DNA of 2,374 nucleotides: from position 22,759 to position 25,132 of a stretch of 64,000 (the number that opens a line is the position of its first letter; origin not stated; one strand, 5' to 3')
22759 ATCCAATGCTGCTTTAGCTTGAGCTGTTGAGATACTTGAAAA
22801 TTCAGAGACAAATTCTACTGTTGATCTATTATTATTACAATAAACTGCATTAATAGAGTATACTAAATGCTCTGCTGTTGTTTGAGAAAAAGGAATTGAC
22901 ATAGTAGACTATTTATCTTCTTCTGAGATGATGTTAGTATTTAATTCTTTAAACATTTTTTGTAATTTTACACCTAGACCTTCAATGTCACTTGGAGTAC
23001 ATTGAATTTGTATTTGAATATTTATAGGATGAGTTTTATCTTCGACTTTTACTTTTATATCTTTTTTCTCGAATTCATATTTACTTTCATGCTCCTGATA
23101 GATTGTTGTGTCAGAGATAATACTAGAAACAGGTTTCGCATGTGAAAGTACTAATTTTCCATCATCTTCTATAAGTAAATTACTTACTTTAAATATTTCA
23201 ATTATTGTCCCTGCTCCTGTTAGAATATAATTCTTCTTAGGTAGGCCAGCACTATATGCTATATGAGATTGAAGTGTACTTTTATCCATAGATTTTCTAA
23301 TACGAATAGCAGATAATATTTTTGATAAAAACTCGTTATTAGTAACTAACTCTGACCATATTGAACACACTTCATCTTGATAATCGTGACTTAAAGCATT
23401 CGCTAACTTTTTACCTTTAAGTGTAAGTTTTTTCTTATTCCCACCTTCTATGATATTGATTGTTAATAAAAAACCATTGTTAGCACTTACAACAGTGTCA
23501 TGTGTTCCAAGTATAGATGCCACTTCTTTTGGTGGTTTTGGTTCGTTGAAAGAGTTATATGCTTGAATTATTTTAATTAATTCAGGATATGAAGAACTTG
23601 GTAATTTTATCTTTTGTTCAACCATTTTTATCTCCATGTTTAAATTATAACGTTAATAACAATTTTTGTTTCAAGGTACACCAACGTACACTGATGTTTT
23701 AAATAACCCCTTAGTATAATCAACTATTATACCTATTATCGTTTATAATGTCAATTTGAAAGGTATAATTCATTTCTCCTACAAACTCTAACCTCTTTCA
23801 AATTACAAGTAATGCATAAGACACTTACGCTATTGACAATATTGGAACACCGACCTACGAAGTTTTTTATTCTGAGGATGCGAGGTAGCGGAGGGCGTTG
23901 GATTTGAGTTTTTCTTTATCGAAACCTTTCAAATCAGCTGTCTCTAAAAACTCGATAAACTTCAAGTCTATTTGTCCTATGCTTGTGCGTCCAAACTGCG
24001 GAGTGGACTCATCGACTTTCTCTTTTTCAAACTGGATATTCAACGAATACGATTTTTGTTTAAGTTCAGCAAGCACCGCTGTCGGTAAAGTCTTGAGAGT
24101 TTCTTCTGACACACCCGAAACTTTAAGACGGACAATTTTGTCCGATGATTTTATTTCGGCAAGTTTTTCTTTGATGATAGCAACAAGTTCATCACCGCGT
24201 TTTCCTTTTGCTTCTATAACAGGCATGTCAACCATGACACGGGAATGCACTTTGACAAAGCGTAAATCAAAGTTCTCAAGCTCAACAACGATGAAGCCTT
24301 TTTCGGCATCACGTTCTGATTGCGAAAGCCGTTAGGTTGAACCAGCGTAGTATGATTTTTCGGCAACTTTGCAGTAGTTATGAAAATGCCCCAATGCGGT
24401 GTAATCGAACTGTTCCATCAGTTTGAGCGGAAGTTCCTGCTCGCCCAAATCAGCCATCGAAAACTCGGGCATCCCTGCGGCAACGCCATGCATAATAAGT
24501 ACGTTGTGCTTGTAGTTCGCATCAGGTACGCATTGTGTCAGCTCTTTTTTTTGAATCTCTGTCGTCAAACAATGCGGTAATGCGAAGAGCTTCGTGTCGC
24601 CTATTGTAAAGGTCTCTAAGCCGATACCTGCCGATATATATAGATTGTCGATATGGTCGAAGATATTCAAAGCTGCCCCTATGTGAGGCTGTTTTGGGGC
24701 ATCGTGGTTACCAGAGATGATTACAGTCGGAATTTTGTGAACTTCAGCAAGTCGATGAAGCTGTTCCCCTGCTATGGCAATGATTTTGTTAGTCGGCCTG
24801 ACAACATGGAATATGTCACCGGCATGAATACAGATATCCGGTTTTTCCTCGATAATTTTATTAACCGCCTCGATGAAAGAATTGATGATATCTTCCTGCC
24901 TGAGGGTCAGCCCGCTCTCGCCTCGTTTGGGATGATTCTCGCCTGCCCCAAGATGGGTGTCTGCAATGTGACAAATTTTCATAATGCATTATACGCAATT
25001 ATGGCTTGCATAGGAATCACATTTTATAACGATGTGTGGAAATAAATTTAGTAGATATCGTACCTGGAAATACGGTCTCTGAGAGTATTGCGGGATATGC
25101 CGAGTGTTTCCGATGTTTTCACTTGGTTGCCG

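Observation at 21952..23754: Candidate undescribed defence / toxin-antitoxin module: wHTH-like protein plus HEPN(Rx4H)/Abi_C-like protein in an AT-rich two-gene cassette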

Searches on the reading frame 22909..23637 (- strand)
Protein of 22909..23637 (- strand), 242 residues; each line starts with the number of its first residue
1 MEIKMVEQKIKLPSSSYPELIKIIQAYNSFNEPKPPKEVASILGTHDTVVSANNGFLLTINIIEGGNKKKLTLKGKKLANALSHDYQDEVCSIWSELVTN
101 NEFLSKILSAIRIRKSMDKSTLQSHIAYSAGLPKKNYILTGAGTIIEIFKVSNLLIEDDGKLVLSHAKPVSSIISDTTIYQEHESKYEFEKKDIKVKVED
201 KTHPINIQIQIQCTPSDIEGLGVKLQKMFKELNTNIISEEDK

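Call 3: search_protein_families(library=pfam, proteins=[window:22909-23637:-], max_evalue=1)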
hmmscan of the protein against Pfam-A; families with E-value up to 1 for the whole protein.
window:22909-23637:- (242 aa): 0 families

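Call 4: search_protein_families(library=padloc, proteins=[window:22909-23637:-], max_evalue=1)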
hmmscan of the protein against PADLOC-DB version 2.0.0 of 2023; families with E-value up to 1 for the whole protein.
window:22909-23637:- (242 aa): 0 families

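Call 5: search_protein_families(library=ncbifam, proteins=[window:22909-23637:-], max_evalue=1)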
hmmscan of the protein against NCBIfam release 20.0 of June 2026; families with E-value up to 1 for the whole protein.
window:22909-23637:- (242 aa): 1 family
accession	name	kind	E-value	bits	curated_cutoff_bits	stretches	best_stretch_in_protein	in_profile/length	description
TIGR03565.1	alk_sulf_monoox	equivalog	0.088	11.8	518.2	1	52-103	95-145/346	FMNH2-dependent alkanesulfonate monooxygenase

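Call 7: find_homologous_proteins(query=window:22909-23637:-, max_evalue=0.001)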
Query window:22909-23637:- (242 aa): 47 proteins with E <= 0.001 among 655 candidates.
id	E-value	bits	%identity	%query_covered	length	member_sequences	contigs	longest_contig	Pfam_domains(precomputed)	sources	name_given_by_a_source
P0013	6.7e-148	508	100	98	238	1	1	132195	-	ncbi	-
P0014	1.9e-53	199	43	95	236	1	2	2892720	-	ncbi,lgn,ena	-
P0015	1.3e-51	193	42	95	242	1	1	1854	-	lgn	-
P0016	1.8e-51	193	46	95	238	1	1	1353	-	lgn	-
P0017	5.9e-51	191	44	94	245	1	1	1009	-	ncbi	-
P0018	8.9e-51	191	43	94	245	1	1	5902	-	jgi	jgi:hypothetical protein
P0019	1.4e-50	190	43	94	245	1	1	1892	-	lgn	-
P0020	2.0e-50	190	41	95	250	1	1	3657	-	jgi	jgi:hypothetical protein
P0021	2.3e-50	189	44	94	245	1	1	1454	-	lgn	-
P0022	2.5e-50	189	40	94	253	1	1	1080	-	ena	-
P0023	3.8e-50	189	44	95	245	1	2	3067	-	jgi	jgi:hypothetical protein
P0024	1.1e-49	187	41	95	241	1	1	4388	-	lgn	-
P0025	1.7e-49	187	44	93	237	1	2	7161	-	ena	-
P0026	2.1e-49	186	40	95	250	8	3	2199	-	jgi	jgi:hypothetical protein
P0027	2.5e-49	186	42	95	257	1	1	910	-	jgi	-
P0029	1.2e-47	181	44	98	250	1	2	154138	-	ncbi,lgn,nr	ncbi:MAG: hypothetical protein KJZ77_15790 [Anaerolineales bacterium]|nr:hypothetical protein [Anaer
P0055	8.3e-33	132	47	63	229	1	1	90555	-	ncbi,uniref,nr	ncbi:hypothetical protein CS063_13250 [Sporanaerobium hydrogeniformans]|uniref:Uncharacterized prote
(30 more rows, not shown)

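Call 19: find_encoding_contigs(protein=P0014, flank=6000, max_places=2)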
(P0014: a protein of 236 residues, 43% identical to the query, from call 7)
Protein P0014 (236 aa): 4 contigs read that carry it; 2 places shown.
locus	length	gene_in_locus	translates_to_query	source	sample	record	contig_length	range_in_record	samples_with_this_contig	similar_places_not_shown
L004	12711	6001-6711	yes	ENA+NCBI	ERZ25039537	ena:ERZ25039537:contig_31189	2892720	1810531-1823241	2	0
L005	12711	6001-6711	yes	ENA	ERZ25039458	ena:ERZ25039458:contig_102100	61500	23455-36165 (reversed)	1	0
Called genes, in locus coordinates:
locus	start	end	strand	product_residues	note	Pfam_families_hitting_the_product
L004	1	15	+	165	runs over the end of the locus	-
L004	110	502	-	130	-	-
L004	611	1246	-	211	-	-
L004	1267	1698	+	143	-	PF00909:Ammonium_transp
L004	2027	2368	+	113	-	PF00543:P-II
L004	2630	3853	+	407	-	PF13493:DUF4118, PF01590:GAF, PF13185:GAF_2, PF13492:GAF_3, PF03861:ANTAR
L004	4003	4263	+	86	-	-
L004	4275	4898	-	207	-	PF00072:Response_reg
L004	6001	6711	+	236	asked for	-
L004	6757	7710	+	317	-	-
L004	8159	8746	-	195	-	-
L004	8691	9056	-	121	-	-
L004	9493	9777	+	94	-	PF26540:GcpE_C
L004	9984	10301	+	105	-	PF02686:GatC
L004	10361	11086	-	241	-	PF03328:HpcH_HpaI, PF15617:C-C_Bond_Lyase (weak)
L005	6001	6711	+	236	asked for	-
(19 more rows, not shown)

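Call 20: find_encoding_contigs(protein=P0029, flank=6000, max_places=2)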
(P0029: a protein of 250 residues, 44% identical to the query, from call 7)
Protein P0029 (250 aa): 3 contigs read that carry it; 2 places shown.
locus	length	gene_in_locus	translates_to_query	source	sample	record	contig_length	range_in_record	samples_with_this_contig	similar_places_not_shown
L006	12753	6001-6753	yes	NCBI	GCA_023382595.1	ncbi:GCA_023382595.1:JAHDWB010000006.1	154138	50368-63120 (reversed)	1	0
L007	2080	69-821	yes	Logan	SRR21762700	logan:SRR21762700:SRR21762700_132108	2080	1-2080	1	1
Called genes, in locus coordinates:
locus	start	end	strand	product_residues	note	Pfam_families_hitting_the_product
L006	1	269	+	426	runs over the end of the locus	PF07992:Pyr_redox_2 (weak), PF01266:DAO, PF01494:FAD_binding_3 (weak), PF01946:Thi4, PF03486:HI0933_like (faint), PF12831:FAD_oxidored, PF13738:Pyr_redox_3 (faint), PF13450:NAD_binding_8 (weak)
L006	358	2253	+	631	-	PF16177:ACAS_N, PF00501:AMP-binding, PF13193:AMP-binding_C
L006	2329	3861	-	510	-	PF07837:FTCD_N, PF02971:FTCD, PF04961:FTCD_C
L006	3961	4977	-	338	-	PF03372:Exo_endo_phos (weak)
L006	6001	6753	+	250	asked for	-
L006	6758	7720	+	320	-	-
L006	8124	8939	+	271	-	-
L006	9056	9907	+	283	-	-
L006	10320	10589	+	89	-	-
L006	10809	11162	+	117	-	-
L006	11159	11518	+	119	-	-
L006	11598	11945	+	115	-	PF01740:STAS, PF13466:STAS_2 (weak)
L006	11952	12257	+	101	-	PF01740:STAS, PF13466:STAS_2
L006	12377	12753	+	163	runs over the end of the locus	-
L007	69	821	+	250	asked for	-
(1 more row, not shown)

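Call 21: find_encoding_contigs(protein=P0055, flank=6000, max_places=2)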
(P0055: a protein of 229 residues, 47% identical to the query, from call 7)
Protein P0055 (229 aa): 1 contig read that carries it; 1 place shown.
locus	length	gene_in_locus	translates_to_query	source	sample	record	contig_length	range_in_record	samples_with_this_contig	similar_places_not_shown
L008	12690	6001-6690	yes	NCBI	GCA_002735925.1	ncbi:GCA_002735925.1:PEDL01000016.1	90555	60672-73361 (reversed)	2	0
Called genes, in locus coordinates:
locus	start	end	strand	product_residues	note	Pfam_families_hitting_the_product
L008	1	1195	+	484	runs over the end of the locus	PF00478:IMPDH, PF00571:CBS, PF01070:FMN_dh (weak), PF03060:NMO (weak)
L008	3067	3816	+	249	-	PF12746:GNAT_acetyltran, PF00583:Acetyltransf_1 (weak)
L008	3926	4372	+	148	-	-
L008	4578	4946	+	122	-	-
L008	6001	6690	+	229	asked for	-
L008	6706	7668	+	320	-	-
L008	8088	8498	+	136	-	-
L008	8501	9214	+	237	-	PF02525:Flavodoxin_2, PF03358:FMN_red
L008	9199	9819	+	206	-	PF00440:TetR_N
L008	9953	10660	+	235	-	-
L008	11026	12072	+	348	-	PF01795:Methyltransf_5, PF13847:Methyltransf_31 (faint)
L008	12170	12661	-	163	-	-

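Call 27: predict_structure(alignment_id=A2)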
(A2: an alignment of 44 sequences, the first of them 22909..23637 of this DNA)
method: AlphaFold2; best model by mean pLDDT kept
length: 242 residues; sequences in the alignment: 44
mean_pLDDT: 87.4   pTM: 0.69
mean pLDDT of the five models: 87.4, 86.4, 85.6, 85.4, 85.2
residues with pLDDT >= 90: 164; 70-90: 30; 50-70: 33; < 50: 15
segments of 3 or more residues with pLDDT < 50: 173-175, 177-186
pLDDT, mean of each block of 10 residues (from residue 1): 76 98 98 98 98 98 98 98 98 97 97 98 98 97 98 98 84 49 48 63 71 86 90 71 48
secondary structure, 60 per line:
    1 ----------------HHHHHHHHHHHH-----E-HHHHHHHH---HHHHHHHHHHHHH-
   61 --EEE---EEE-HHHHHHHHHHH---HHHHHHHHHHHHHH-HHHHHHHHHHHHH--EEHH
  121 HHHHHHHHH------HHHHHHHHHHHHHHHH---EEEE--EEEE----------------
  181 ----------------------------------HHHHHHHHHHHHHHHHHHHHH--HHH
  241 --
elements in order: H17-28 H36-43 H47-59 E63-65 E69-71 H73-83 H87-100 H102-114 H119-129 H136-151 E155-158 E161-164 H215-235

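Call 31: fold_search(model_id=the predicted structure, library=pdb)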
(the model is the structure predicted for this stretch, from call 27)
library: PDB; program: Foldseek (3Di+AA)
matches with E <= 10: 1300; with E <= 0.001: 0
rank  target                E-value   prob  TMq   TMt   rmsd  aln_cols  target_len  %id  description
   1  5hnh_A                6.1e-03  1.00  0.37  0.33   9.1       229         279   10  Crystal structure of pyrene- and phenanthrene-modified DNA in complex with the BpuJ1 endonuclease binding domain (released 2016-08-17)
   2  1wsu_A                1.2e-02  0.97  0.20  0.36  11.3       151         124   12  C-terminal domain of elongation factor selB complexed with SECIS RNA (released 2005-01-25)
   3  2uwm_A                1.3e-02  0.97  0.21  0.25  11.5       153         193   10  C-TERMINAL DOMAIN(WH2-WH4) OF ELONGATION FACTOR SELB IN COMPLEX WITH SECIS RNA (released 2007-05-08)
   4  2uwm_B                1.8e-02  0.95  0.20  0.24  12.0       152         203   12  C-TERMINAL DOMAIN(WH2-WH4) OF ELONGATION FACTOR SELB IN COMPLEX WITH SECIS RNA (released 2007-05-08)
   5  2z99                  2.4e-02  0.84  0.20  0.29  19.0       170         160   10  Crystal Structure of ScpB from Mycobacterium tuberculosis (released 2007-10-09)
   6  5hnf_A                2.8e-02  0.98  0.37  0.33   9.1       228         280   10  Crystal structure of pyrene- and phenanthrene-modified DNA in complex with the BpuJ1 endonuclease binding domain (released 2016-08-17)
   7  8bij_A                3.2e-02  0.87  0.24  0.19  11.0       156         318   12  O-Methyltransferase Plu4894 (mutant I88M, W91L, C97Y, S142L, G146V, Y258M, L270F, S309Y) in complex with SAH (released 2023-03-08)
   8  9c4c_F                3.6e-02  0.99  0.25  0.44  12.0       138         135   18  The structure of two MntR dimers bound to the native mnep promoter sequence (released 2024-08-14)
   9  2vla_A                3.6e-02  0.97  0.37  0.33   8.9       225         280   10  Crystal structure of restriction endonuclease BpuJI recognition domain in complex with cognate DNA (released 2008-05-06)
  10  1wsu_B                3.6e-02  0.87  0.20  0.36  12.2       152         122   11  C-terminal domain of elongation factor selB complexed with SECIS RNA (released 2005-01-25)
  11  5hlt_A                3.8e-02  0.97  0.37  0.33   8.5       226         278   10  Crystal structure of pyrene- and phenanthrene-modified DNA in complex with the BpuJ1 endonuclease binding domain (released 2016-08-17)
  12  5cvi_A                3.8e-02  0.96  0.24  0.28  11.6       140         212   15  Structure of the manganese regulator SloR (released 2015-08-12)
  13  2ply_B                3.8e-02  0.90  0.20  0.24  11.9       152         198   10  Structure of the mRNA binding fragment of elongation factor SelB in complex with SECIS RNA. (released 2007-11-06)
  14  8bif_D                3.8e-02  0.90  0.24  0.19  10.9       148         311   17  O-Methyltransferase Plu4892 in complex with SAH (released 2023-03-08)
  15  2ply_A                3.8e-02  0.87  0.19  0.22  12.0       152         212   10  Structure of the mRNA binding fragment of elongation factor SelB in complex with SECIS RNA. (released 2007-11-06)
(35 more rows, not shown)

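Call 66: search_protein_families(library=pfam, alignment_id=A2, max_evalue=1)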
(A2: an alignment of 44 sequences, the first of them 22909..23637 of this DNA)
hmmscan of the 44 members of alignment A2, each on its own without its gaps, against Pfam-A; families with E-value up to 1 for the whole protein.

A. member 1, window:22909-23637:- (242 aa): 0 families

B. families by the number of members that match (of 44 scanned): 38 families (the first 25 are shown)
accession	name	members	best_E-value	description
PF09339.16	HTH_IclR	3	0.069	IclR helix-turn-helix domain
PF16363.11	GDP_Man_Dehyd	2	0.0037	GDP-mannose 4,6 dehydratase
PF24336.1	DUF7504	2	0.059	Family of unknown function (DUF7504)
PF11624.13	M157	2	0.09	MHC class I-like protein M157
PF11528.13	DUF3224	1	0.00029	Protein of unknown function (DUF3224)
PF14394.12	DUF4423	1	0.00048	Domain of unknown function (DUF4423)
PF24930.1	DUF7750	1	0.0024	Domain of unknown function (DUF7750)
PF04492.19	Phage_rep_O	1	0.0055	Bacteriophage replication protein O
PF12840.13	HTH_20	1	0.012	Helix-turn-helix domain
PF03990.20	DUF348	1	0.014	G5-linked-Ubiquitin-like domain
PF12651.13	RHH_3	1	0.023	Ribbon-helix-helix domain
PF22606.2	Cdc6-ORC-like_ATPase_lid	1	0.028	Cdc6/ORC-like, ATPase lid domain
PF22042.2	EF-G_D2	1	0.036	Elongation factor G domain 2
PF05369.18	MtmB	1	0.039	Monomethylamine methyltransferase MtmB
PF04877.17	Harpin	1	0.043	HrpZ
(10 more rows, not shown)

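Call 73: find_related_loci(query=A5, collection=metagenome_contigs, flank=6000)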
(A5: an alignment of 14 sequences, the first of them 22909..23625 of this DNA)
Query A5 (238 aa) in metagenome_contigs; peptide patterns used: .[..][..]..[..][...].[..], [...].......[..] (x = any residue, [..] = any of these).
324 stretches matched a pattern; 242 encode a relative of the query (tblastn E <= 1e-3); the best 80 are kept; 80 distinct loci.
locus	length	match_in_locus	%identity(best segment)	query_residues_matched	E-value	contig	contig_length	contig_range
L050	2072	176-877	44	1-229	3e-63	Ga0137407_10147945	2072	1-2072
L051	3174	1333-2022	40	1-229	4e-59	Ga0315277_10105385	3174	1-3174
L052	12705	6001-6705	41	1-229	2e-58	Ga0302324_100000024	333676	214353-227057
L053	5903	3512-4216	41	1-229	1e-58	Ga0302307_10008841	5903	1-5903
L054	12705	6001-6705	41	1-229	2e-58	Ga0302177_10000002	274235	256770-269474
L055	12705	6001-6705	41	1-229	2e-58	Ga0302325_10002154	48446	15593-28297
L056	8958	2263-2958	42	1-229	3e-58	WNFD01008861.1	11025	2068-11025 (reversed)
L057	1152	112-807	41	1-229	8e-62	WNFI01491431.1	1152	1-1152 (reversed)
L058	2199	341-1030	40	1-229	5e-59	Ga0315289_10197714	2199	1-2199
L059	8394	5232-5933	42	1-229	1e-57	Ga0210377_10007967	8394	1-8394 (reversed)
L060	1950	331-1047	41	3-229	1e-58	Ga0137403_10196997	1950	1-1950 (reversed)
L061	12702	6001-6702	42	1-229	1e-57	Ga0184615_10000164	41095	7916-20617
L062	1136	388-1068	41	3-229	3e-61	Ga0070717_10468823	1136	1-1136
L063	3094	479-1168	40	1-229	4e-57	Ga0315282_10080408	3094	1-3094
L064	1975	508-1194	41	1-231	8e-58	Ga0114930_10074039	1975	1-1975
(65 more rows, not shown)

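Call 89: search_protein_families(library=phrogs, proteins=[window:22909-23625:-], max_evalue=0.1)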
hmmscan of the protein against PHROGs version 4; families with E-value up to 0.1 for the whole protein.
window:22909-23625:- (238 aa): 2 families
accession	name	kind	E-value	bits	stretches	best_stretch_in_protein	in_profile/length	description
phrog_16326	-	unknown function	0.00033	21.3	1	178-237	34-94/222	-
phrog_38216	-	unknown function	0.028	15.6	0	166-206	6-44/73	-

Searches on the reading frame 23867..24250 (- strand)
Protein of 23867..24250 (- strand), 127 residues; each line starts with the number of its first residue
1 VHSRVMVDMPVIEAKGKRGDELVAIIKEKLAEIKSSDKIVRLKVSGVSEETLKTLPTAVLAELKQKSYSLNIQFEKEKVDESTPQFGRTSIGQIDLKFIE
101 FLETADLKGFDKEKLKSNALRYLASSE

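Call 3: search_protein_families(library=pfam, proteins=[window:23867-24250:-], max_evalue=1)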
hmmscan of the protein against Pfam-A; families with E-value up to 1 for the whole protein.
window:23867-24250:- (127 aa): 1 family
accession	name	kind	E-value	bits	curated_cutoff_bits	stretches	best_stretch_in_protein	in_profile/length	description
PF23952.1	LRR_EndoS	-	0.016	15.9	27.9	1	59-117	57-99/116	Endo-beta-N-acetylglucosaminidase EndoS LRR domain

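Call 5: search_protein_families(library=ncbifam, proteins=[window:23867-24250:-], max_evalue=1)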
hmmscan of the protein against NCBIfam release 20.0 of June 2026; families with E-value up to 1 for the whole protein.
window:23867-24250:- (127 aa): 0 families

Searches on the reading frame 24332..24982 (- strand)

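Call 3: search_protein_families(library=pfam, proteins=[window:24332-24982:-], max_evalue=1)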
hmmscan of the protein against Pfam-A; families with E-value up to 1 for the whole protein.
window:24332-24982:- (216 aa): 3 families
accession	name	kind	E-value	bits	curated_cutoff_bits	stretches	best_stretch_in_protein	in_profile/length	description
PF00149.33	Metallophos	-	4.2e-11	44.1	21.5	1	1-127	1-113/191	Calcineurin-like phosphoesterase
PF12850.12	Metallophos_2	-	1.2e-07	32.3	27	1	1-203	1-119/154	Calcineurin-like phosphoesterase superfamily domain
PF14582.11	Metallophos_3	-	0.015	15.1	28.2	1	64-108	71-114/259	Metallophosphoesterase, calcineurin superfamily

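Call 5: search_protein_families(library=ncbifam, proteins=[window:24332-24982:-], max_evalue=1)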
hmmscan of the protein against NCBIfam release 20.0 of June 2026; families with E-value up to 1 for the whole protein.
window:24332-24982:- (216 aa): 15 families
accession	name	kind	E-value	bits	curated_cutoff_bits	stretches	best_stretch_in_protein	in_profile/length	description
NF041031.1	Mre11_Sulfo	equivalog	1.5e-24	87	500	1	3-204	2-193/374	DNA double-strand break repair protein Mre11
TIGR00619.1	sbcd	subfamily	3.7e-19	69.5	77.65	1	1-106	1-98/252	exonuclease subunit SbcD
NF041753.2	sbcd_Staph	equivalog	7.6e-18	64.5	480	1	1-145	1-136/375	exonuclease subunit SbcD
NF041030.1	Mre11_Halo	equivalog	1.3e-16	60.7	550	1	2-202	3-184/361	DNA double-strand break repair protein Mre11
NF041029.1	Mre11_Pyroc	equivalog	1.3e-14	53.9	600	1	1-116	1-106/438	DNA double-strand break repair protein Mre11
NF041754.1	sbcd_Bac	equivalog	8.6e-11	41.7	750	1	1-99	1-91/390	exonuclease subunit SbcD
TIGR04123.1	P_estr_lig_assc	hypoth_equivalog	1.4e-07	31.1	150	1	5-103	25-118/207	ligase-associated DNA damage response endonuclease PdeM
NF008206.2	PRK10966.1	equivalog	1.3e-05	24.5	450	1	1-96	1-87/380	exonuclease subunit SbcD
TIGR00583.1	mre11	equivalog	4e-05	22.8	434.6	1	2-69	5-64/405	DNA repair protein (mre11)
TIGR00024.1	SbcD_rel_arch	hypoth_equivalog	4.6e-05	23.2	115.2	1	6-95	20-100/224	putative phosphoesterase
NF008359.0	PRK11148.1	equivalog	0.00051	19.6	225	1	2-166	16-165/275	3',5'-cyclic-AMP phosphodiesterase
NF008460.0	PRK11340.1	equivalog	0.00074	19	188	1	38-97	71-126/271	phosphodiesterase YaeI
TIGR03729.1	acc_ester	subfamily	0.052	12.9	148.25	1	32-96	20-74/239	putative phosphoesterase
NF053862.1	DS9_1_antiphage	equivalog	0.071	11.9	420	1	3-95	196-289/486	anti-phage phosphoesterase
TIGR00040.1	yfcE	subfamily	0.09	12.8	56.25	1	43-97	22-65/158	YfcE family phosphodiesterase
